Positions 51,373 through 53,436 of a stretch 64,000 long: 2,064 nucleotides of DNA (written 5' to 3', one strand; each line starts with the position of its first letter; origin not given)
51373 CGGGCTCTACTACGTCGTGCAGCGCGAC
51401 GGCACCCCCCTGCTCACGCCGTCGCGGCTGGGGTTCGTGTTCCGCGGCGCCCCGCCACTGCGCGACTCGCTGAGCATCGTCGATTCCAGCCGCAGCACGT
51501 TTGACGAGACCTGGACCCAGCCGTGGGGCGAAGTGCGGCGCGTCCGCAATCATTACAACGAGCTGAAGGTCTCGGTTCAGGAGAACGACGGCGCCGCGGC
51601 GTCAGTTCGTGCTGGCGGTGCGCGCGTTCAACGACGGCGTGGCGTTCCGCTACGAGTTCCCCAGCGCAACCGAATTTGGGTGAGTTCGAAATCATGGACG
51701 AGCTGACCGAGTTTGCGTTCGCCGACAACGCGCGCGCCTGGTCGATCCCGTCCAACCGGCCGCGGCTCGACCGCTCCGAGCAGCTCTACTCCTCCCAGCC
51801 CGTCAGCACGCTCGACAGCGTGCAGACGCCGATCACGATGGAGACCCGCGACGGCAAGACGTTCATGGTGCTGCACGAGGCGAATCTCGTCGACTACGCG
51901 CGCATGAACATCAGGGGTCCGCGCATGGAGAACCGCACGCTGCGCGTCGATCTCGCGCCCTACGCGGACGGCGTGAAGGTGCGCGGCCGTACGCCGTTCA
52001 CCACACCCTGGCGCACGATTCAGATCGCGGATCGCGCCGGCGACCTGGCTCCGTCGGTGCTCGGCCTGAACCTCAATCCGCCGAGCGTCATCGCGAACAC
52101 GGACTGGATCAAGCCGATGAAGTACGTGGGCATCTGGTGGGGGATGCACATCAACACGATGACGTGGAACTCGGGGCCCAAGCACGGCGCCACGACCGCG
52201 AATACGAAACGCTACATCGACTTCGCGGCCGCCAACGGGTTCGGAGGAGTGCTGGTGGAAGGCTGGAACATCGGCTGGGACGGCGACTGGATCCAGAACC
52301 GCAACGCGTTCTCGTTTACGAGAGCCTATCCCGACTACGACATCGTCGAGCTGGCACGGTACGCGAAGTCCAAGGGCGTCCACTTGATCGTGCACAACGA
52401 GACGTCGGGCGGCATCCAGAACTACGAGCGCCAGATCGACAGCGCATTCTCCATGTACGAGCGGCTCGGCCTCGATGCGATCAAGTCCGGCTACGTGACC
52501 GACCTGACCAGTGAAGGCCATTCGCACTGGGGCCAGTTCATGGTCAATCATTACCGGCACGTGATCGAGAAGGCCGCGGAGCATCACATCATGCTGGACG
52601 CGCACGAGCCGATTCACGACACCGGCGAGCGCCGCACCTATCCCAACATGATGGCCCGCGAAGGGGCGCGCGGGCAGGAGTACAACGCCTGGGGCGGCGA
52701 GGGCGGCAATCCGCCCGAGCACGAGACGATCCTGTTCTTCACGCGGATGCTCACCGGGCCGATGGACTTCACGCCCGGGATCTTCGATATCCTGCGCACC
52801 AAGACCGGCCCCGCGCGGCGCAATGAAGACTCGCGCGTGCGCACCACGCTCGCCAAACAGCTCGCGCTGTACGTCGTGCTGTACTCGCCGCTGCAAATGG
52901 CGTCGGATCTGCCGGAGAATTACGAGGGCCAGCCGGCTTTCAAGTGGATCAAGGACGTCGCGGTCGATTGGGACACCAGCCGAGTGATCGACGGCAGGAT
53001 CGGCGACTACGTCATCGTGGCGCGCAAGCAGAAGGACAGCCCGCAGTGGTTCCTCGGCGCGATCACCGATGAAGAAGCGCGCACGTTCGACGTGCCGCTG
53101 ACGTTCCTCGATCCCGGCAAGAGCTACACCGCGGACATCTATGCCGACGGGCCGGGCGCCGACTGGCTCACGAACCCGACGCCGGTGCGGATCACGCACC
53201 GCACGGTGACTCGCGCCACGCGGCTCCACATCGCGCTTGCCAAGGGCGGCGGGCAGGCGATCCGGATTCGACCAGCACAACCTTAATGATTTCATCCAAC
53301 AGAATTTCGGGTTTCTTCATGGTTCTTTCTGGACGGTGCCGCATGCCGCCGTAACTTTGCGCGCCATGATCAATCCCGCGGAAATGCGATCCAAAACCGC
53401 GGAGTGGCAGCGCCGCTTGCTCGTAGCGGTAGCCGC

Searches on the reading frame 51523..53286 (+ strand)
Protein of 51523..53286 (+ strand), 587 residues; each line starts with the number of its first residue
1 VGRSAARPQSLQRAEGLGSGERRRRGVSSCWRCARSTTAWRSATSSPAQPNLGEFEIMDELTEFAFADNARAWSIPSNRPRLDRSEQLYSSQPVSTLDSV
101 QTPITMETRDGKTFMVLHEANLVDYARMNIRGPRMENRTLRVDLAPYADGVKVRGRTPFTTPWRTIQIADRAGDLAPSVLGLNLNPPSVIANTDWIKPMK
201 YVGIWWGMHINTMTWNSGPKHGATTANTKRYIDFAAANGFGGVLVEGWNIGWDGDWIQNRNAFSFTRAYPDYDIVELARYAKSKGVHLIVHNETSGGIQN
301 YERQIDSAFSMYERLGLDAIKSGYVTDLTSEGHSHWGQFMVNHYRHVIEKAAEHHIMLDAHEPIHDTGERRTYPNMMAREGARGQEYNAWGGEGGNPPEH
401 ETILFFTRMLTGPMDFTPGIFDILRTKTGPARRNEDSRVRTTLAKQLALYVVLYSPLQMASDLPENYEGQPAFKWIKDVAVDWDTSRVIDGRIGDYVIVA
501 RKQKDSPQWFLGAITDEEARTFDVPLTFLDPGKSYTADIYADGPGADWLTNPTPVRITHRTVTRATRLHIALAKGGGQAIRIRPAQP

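Call 5: search_protein_families(library=pfam, proteins=[window:51523-53286:+], max_evalue=0.01)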
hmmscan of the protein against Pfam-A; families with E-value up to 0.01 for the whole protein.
window:51523-53286:+ (587 aa): 3 families
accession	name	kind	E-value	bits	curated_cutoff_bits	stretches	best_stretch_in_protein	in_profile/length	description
PF10566.15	Glyco_hydro_97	-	5.7e-107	357.6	32.5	1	193-479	2-274/275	Glycoside hydrolase 97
PF14509.12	GH97_C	-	1.6e-31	108.9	25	1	482-582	1-96/97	Glycosyl-hydrolase 97 C-terminal, oligomerisation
PF14508.12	GH97_N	-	8.4e-27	94.6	25.3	1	51-187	108-229/229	Glycosyl-hydrolase 97 N-terminal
